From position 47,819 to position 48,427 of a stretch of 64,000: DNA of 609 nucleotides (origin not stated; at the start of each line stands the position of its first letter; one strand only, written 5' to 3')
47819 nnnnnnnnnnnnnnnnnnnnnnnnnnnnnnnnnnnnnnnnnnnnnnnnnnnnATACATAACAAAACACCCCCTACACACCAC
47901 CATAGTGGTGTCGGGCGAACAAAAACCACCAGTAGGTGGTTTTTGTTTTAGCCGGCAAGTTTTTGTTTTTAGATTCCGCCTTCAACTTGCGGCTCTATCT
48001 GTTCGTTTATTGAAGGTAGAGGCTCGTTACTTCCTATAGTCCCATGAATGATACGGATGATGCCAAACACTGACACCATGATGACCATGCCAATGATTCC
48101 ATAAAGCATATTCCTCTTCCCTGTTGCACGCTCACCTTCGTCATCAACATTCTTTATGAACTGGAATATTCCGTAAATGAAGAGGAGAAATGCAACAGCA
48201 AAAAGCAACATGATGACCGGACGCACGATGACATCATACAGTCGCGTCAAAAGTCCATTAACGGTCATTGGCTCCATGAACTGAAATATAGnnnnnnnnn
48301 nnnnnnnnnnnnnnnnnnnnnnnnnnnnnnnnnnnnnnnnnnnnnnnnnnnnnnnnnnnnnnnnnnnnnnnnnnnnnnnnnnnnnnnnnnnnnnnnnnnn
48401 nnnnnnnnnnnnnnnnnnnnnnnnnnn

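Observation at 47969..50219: Six tandem paralogous small two-helix membrane proteins with TrbC/VirB2-pilin-like architecture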

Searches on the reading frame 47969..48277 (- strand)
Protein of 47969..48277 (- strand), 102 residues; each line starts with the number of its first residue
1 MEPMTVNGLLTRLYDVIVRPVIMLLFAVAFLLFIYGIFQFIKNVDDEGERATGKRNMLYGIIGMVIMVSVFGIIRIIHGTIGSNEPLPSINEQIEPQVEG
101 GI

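Call 3: search_protein_families(library=pfam, proteins=[window:47969-48277:-], max_evalue=1)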
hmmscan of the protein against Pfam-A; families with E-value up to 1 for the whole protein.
window:47969-48277:- (102 aa): 6 families
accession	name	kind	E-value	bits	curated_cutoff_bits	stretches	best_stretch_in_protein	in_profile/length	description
PF18895.5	T4SS_pilin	-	9.6e-08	32.4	26.6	1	16-76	11-70/71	Type IV secretion system pilin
PF03729.18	DUF308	-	0.0029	18.3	25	1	22-66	22-67/73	Short repeat of unknown function (DUF308)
PF03650.18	MPC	-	0.041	14.5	27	1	9-46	54-91/110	Mitochondrial pyruvate carriers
PF05661.17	DUF808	-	0.15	11.5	28.4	1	16-77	168-229/302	Protein of unknown function (DUF808)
PF20040.4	DUF6442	-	0.44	11.3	25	1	45-80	15-50/102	Family of unknown function (DUF6442)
PF20456.3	DUF6709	-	0.5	9.7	27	1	48-85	178-215/339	Family of unknown function (DUF6709)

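Call 4: search_protein_families(library=ncbifam, proteins=[window:47969-48277:-], max_evalue=1)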
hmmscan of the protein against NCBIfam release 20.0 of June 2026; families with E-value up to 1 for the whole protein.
window:47969-48277:- (102 aa): 9 families
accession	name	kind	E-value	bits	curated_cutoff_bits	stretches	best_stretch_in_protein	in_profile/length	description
NF045849.1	ICE_MMCAP2_0565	equivalog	2.1e-09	36.9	40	1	14-81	13-80/80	Mbov_0395 family pilin-like conjugal transfer protein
NF038018.1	qmoC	equivalog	0.002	17.6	300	2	15-67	151-203/360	quinone-interacting membrane-bound oxidoreductase complex subunit QmoC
NF038300.1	EPS_HpsL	equivalog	0.0061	15.2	640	1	21-81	149-209/534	hormogonium polysaccharide biosynthesis protein HpsL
TIGR02866.1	CoxB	equivalog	0.026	14.1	147.7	1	19-94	17-92/202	cytochrome c oxidase subunit II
TIGR04346.1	DotA_TraY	subfamily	0.028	13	100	1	13-74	570-632/656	DotA/TraY family protein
NF041554.1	SA1362_fam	subfamily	0.05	13.7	42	1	8-41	15-48/70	SA1362 family protein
TIGR03943.1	TIGR03943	equivalog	0.079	12.3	88.8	1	21-71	13-71/221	TIGR03943 family putative permease subunit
NF041560.1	T6SS_Burk_ExIF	subfamily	0.089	12.5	90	1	23-87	132-191/234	putative type VI secretion system effector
TIGR01167.1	LPXTG_anchor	domain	0.66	10.7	15.9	0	52-74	5-27/34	LPXTG cell wall anchor domain-containing protein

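Call 11: find_homologous_proteins(query=A1, max_evalue=0.001)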
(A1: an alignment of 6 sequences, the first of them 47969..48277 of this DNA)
Query A1 (6 sequences) (102 aa, profile of the alignment): 698 proteins with E <= 0.001 among 6824 candidates; the best 120 are listed.
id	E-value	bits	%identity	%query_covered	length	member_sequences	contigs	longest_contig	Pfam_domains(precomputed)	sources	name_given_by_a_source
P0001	1.2e-46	175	41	80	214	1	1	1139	PF18895.6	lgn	-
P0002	5.2e-40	154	39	68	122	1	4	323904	-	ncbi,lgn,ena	ncbi:MAG: hypothetical protein AAB458_00860 [Patescibacteria group bacterium]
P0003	3.2e-36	142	32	81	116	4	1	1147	PF18895.6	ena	-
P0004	7.0e-34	134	30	55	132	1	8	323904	PF18895.6,PF04956.19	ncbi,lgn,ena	ncbi:MAG: hypothetical protein AAB458_00870 [Patescibacteria group bacterium]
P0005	1.9e-33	133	34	87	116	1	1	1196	PF18895.6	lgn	-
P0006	2.0e-33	133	32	68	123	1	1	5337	PF18895.6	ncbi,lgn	-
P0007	3.3e-33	132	34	66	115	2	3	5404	PF18895.6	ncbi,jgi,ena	-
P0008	4.8e-32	128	100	97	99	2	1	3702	PF18895.6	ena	-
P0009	7.4e-32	128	33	77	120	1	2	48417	PF18895.6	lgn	-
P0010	8.2e-32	127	41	72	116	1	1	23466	PF18895.6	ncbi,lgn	-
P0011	2.7e-31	126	30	68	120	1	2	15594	PF18895.6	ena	-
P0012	3.7e-31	125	32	65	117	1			PF18895.6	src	-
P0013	4.3e-31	125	34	57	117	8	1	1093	PF18895.6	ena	-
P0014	9.2e-31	124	31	77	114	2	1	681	PF18895.6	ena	-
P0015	5.2e-30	122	33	82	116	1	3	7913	PF18895.6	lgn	-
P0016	8.6e-30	121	37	58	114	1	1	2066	PF18895.6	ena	-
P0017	1.3e-29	120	35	82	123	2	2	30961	PF18895.6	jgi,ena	-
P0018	2.0e-29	120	35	73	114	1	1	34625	PF18895.6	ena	-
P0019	2.6e-29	119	38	57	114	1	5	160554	PF18895.6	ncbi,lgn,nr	ncbi:MAG: hypothetical protein HYX23_00360 [Candidatus Zambryskibacteria bacterium]|nr:hypothetical 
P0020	3.3e-29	119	34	62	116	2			PF18895.6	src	-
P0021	3.9e-29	119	34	57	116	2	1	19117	PF18895.6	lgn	-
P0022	4.6e-29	119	35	73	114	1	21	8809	PF18895.6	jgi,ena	-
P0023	6.6e-29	118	33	79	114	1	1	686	PF18895.6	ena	-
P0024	9.6e-29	118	38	49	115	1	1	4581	PF18895.6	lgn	-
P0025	1.0e-28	117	33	57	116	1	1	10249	PF18895.6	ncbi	-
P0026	1.1e-28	117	-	-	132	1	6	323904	PF18895.6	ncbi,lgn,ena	ncbi:MAG: pilin [Patescibacteria group bacterium]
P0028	1.4e-28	117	37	76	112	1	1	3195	PF18895.6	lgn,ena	-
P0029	1.4e-28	117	35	73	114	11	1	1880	PF18895.6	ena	-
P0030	1.4e-28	117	36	57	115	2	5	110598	PF18895.6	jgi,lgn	-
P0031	1.4e-28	117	36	57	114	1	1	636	PF18895.6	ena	-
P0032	1.7e-28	117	34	73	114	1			PF18895.6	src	-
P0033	2.0e-28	117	40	49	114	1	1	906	PF18895.6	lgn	-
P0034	2.2e-28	116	40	49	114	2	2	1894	PF18895.6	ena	-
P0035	2.6e-28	116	34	58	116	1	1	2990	PF18895.6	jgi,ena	-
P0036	2.6e-28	116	33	74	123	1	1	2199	PF18895.6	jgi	jgi:hypothetical protein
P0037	2.9e-28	116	35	64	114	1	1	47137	PF18895.6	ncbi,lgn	-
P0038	3.9e-28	116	38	65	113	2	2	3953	PF18895.6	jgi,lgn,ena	-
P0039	4.1e-28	116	42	49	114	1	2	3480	PF18895.6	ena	-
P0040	4.3e-28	115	37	63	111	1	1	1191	PF18895.6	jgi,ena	jgi:hypothetical protein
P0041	5.3e-28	115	36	54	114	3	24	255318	PF18895.6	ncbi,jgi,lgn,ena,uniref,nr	ncbi:MAG: hypothetical protein A3C70_02950 [Candidatus Zambryskibacteria bacterium RIFCSPHIGHO2_02_F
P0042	5.4e-28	115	33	57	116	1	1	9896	PF18895.6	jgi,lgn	jgi:hypothetical protein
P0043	5.6e-28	115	33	64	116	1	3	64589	PF18895.6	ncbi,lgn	-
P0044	6.2e-28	115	34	57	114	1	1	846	PF18895.6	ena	-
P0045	6.4e-28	115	34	57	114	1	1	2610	PF18895.6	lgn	-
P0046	7.5e-28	115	42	49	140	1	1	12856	PF18895.6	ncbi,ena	-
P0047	8.2e-28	115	32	74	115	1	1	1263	PF18895.6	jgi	-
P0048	9.6e-28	114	32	63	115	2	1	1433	PF18895.6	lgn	-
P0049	1.1e-27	114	30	65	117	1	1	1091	PF18895.6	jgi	jgi:hypothetical protein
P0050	1.1e-27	114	38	49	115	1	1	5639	PF18895.6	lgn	-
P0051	1.3e-27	114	38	71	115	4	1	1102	PF18895.6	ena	-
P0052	1.3e-27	114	37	72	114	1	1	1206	PF18895.6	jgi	-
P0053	1.4e-27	114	33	79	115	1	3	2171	PF18895.6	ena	-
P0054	1.4e-27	114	38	54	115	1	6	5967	PF18895.6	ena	-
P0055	1.5e-27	114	29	74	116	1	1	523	PF18895.6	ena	-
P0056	1.6e-27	114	39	58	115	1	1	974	PF18895.6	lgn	-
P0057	1.6e-27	114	34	63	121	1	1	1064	PF18895.6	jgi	jgi:hypothetical protein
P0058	1.6e-27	114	36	57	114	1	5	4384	PF18895.6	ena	-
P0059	1.7e-27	114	32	68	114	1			PF18895.6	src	-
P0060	1.8e-27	113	39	58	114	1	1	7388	PF18895.6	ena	-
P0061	1.9e-27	113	32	68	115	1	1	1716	PF18895.6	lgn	-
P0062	2.1e-27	113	33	67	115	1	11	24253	PF18895.6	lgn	-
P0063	2.1e-27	113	39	58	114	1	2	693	PF18895.6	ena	-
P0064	2.7e-27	113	32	72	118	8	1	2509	PF18895.6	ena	-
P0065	2.8e-27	113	32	64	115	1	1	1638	PF18895.6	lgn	-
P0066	3.0e-27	113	32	63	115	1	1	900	PF18895.6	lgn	-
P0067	3.2e-27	113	34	74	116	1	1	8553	PF18895.6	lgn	-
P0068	3.2e-27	113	34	57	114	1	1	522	PF18895.6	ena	-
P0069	3.4e-27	113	30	72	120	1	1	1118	PF18895.6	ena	-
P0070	3.6e-27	113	28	75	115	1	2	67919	PF18895.6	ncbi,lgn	ncbi:MAG: hypothetical protein AMXMBFR44_5940 [Candidatus Campbellbacteria bacterium]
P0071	3.6e-27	112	34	62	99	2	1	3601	PF18895.6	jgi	jgi:heme/copper-type cytochrome/quinol oxidase subunit 2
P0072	4.2e-27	112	32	63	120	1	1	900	PF18895.6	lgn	-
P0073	4.5e-27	112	34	73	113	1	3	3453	PF18895.6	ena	-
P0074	4.6e-27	112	36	58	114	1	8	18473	PF18895.6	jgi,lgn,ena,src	-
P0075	5.1e-27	112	37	62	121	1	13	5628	PF18895.6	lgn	-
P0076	5.2e-27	112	36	57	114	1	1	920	PF18895.6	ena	-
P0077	5.6e-27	112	37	72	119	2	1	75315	PF18895.6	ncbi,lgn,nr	ncbi:pilin [Candidatus Wolfebacteria bacterium]|nr:pilin [Candidatus Wolfebacteria bacterium]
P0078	7.2e-27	112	31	89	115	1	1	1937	PF18895.6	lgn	-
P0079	8.6e-27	111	34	85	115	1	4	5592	PF18895.6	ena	-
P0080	8.6e-27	111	32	68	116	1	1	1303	PF18895.6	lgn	-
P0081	9.0e-27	111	33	62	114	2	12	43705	PF18895.6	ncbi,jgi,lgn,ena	jgi:hypothetical protein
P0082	9.9e-27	111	38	70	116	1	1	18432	PF18895.6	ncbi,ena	-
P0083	1.1e-26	111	37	73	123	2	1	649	PF18895.6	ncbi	-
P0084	1.2e-26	111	37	53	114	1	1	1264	PF18895.6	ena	-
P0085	1.2e-26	111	36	57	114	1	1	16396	PF18895.6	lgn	-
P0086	1.4e-26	111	31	70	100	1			PF18895.6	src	-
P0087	1.5e-26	111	37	73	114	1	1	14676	PF18895.6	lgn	-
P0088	1.5e-26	111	42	49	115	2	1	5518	PF18895.6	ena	-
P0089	1.6e-26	110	29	65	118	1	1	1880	PF18895.6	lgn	-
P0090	1.8e-26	110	37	58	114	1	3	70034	PF18895.6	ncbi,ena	ncbi:MAG: pilin [Patescibacteria group bacterium]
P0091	2.4e-26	110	28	80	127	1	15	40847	PF18895.6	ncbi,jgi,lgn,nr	ncbi:MAG: hypothetical protein QG633_304 [Patescibacteria group bacterium]|jgi:hypothetical protein|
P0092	2.4e-26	110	33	68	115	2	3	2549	PF18895.6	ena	-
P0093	2.6e-26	110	36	58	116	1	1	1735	PF18895.6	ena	-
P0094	2.9e-26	110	37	58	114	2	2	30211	PF18895.6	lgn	-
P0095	3.0e-26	110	32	64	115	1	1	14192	PF18895.6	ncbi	-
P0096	3.1e-26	109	38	72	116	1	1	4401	PF18895.6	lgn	-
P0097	3.5e-26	109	39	74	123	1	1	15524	PF18895.6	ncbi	-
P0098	3.6e-26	109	32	63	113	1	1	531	PF18895.6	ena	-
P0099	3.6e-26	109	32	70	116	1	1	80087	PF18895.6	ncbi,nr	ncbi:MAG: pilin [bacterium]|nr:pilin [bacterium]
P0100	3.6e-26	109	37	78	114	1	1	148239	PF18895.6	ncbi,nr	ncbi:MAG: pilin [Candidatus Campbellbacteria bacterium]|nr:pilin [Candidatus Campbellbacteria bacter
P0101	3.9e-26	109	29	63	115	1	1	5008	PF18895.6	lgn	-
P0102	4.0e-26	109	33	81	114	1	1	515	PF18895.6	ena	-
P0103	4.3e-26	109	40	54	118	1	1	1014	PF18895.6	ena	-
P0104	4.3e-26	109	37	70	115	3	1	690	PF18895.6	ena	-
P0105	4.4e-26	109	33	75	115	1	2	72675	PF18895.6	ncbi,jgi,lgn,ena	-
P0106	4.7e-26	109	31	87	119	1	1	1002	PF18895.6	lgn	-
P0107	5.1e-26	109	33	83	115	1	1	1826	PF18895.6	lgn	-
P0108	5.7e-26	109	39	84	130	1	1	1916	PF18895.6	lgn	-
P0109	6.2e-26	109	34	82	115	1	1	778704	PF18895.6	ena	-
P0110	6.8e-26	108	35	64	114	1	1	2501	PF18895.6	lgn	-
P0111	7.2e-26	108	39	75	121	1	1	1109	PF18895.6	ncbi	-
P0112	7.7e-26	108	32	63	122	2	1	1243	PF18895.6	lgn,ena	-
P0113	8.7e-26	108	32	63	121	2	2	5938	PF18895.6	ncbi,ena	-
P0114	8.7e-26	108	33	82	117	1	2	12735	PF18895.6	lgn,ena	-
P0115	9.9e-26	108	31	86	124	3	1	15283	PF18895.6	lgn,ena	-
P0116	1.0e-25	108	36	49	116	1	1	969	PF18895.6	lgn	-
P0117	1.0e-25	108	30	84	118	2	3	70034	PF18895.6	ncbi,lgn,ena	ncbi:MAG: pilin [Patescibacteria group bacterium]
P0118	1.3e-25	107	34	73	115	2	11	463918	PF18895.6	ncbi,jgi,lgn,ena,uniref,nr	ncbi:MAG: hypothetical protein A3J09_00410 [Candidatus Zambryskibacteria bacterium RIFCSPLOWO2_02_FU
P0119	1.3e-25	107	29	84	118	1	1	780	PF18895.6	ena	-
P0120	1.4e-25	107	35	77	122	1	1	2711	PF18895.6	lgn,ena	-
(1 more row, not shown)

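Call 15: find_encoding_contigs(protein=P0026, flank=10000, max_places=4)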
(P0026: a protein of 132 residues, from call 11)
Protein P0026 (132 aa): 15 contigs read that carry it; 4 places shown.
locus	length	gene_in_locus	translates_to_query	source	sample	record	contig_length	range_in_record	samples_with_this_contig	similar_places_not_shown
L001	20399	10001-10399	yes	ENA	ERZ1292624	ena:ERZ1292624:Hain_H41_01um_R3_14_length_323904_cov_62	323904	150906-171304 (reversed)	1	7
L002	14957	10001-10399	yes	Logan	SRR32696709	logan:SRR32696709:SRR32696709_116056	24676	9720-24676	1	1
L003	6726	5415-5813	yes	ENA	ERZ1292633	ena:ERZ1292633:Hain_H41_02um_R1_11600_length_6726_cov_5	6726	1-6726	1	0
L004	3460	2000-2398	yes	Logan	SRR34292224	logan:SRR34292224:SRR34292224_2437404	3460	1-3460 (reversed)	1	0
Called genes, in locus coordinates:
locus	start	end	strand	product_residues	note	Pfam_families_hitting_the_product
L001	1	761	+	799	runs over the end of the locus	PF00133:tRNA-synt_1, PF01406:tRNA-synt_1e (faint), PF09334:tRNA-synt_1g, PF13603:tRNA-synt_1_2, PF00133:tRNA-synt_1, PF08264:Anticodon_1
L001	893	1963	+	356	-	PF04545:Sigma70_r4, PF05066:HARE-HTH (faint)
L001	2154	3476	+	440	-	PF26449:DUF8128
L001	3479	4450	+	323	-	PF02618:YceG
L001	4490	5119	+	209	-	PF13483:Lactamase_B_3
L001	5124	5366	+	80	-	-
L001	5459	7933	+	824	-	PF00521:DNA_topoisoIV, PF03989:DNA_gyraseA_C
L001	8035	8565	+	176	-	PF01135:PCMT (weak), PF01209:Ubie_methyltran, PF05175:MTS, PF13489:Methyltransf_23 (weak), PF13847:Methyltransf_31, PF08241:Methyltransf_11, PF08242:Methyltransf_12, PF13649:Methyltransf_25, +1 more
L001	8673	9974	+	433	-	PF01547:SBP_bac_1, PF13416:SBP_bac_8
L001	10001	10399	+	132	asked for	PF18895:T4SS_pilin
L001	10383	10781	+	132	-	PF04956:TrbC (weak), PF18895:T4SS_pilin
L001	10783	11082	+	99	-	PF18895:T4SS_pilin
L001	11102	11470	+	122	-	-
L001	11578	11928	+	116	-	PF18895:T4SS_pilin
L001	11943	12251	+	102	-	PF18895:T4SS_pilin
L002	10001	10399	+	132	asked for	PF18895:T4SS_pilin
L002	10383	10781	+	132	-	PF04956:TrbC (weak), PF18895:T4SS_pilin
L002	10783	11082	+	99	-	PF18895:T4SS_pilin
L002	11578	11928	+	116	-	PF18895:T4SS_pilin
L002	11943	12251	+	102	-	PF18895:T4SS_pilin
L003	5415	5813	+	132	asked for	PF18895:T4SS_pilin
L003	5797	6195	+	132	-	PF04956:TrbC (weak), PF18895:T4SS_pilin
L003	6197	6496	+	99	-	PF18895:T4SS_pilin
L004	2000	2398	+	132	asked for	PF18895:T4SS_pilin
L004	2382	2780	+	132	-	PF04956:TrbC (weak), PF18895:T4SS_pilin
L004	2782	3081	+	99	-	PF18895:T4SS_pilin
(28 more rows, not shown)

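Call 17: find_encoding_contigs(protein=P0109, flank=10000, max_places=2)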
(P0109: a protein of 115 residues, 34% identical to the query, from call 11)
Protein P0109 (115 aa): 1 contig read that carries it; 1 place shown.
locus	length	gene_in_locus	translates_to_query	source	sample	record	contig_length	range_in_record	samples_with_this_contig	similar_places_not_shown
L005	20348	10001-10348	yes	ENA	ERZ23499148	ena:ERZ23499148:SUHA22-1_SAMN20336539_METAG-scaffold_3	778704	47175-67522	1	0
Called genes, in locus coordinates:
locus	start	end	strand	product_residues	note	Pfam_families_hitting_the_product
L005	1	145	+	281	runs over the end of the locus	PF03477:ATP-cone, PF04471:Mrr_cat (faint)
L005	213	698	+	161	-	PF23951:DUF7282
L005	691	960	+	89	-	-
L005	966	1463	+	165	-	PF02308:MgtC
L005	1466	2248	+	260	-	PF12705:PDDEXK_1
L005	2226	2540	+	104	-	PF01035:DNA_binding_1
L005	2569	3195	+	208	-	PF13483:Lactamase_B_3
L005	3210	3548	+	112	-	-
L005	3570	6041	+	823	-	PF00521:DNA_topoisoIV, PF03989:DNA_gyraseA_C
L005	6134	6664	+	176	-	PF01209:Ubie_methyltran, PF01728:FtsJ (faint), PF13847:Methyltransf_31, PF08241:Methyltransf_11, PF08242:Methyltransf_12 (weak), PF13649:Methyltransf_25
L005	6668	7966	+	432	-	PF01547:SBP_bac_1, PF13416:SBP_bac_8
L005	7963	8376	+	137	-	PF18895:T4SS_pilin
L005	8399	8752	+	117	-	PF18895:T4SS_pilin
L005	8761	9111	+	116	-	PF18895:T4SS_pilin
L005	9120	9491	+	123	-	PF18895:T4SS_pilin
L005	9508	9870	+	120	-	PF18895:T4SS_pilin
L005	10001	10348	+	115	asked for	PF18895:T4SS_pilin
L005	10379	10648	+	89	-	PF18895:T4SS_pilin (weak)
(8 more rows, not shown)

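Call 18: find_encoding_contigs(protein=P0118, flank=10000, max_places=2)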
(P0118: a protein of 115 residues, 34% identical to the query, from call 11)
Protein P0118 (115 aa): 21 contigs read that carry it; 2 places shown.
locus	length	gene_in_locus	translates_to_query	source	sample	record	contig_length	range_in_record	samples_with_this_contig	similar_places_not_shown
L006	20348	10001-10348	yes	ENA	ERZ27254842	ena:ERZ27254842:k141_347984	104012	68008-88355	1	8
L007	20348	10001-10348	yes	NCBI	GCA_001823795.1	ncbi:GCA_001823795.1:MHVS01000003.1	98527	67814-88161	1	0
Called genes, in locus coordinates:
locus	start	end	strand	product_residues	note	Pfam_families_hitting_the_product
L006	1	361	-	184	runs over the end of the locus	PF10502:Peptidase_S26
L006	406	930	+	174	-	PF01195:Pept_tRNA_hydro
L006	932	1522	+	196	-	PF01928:CYTH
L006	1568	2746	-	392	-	PF00575:S1 (weak), PF21543:CvfB_2nd (faint), PF23459:S1_RRP5 (faint), PF00575:S1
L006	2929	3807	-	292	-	-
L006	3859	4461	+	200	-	PF13483:Lactamase_B_3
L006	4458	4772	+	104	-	-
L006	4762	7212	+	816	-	PF00521:DNA_topoisoIV, PF03989:DNA_gyraseA_C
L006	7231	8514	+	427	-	PF01547:SBP_bac_1, PF13416:SBP_bac_8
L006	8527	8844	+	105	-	-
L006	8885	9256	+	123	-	PF04956:TrbC (weak), PF18895:T4SS_pilin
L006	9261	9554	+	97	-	PF18895:T4SS_pilin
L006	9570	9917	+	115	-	PF18895:T4SS_pilin (weak)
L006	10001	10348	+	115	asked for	PF18895:T4SS_pilin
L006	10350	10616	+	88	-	PF18895:T4SS_pilin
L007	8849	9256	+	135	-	PF04956:TrbC (weak), PF18895:T4SS_pilin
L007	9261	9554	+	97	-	PF18895:T4SS_pilin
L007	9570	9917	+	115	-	PF18895:T4SS_pilin (weak)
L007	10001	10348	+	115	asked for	PF18895:T4SS_pilin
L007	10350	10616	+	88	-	PF18895:T4SS_pilin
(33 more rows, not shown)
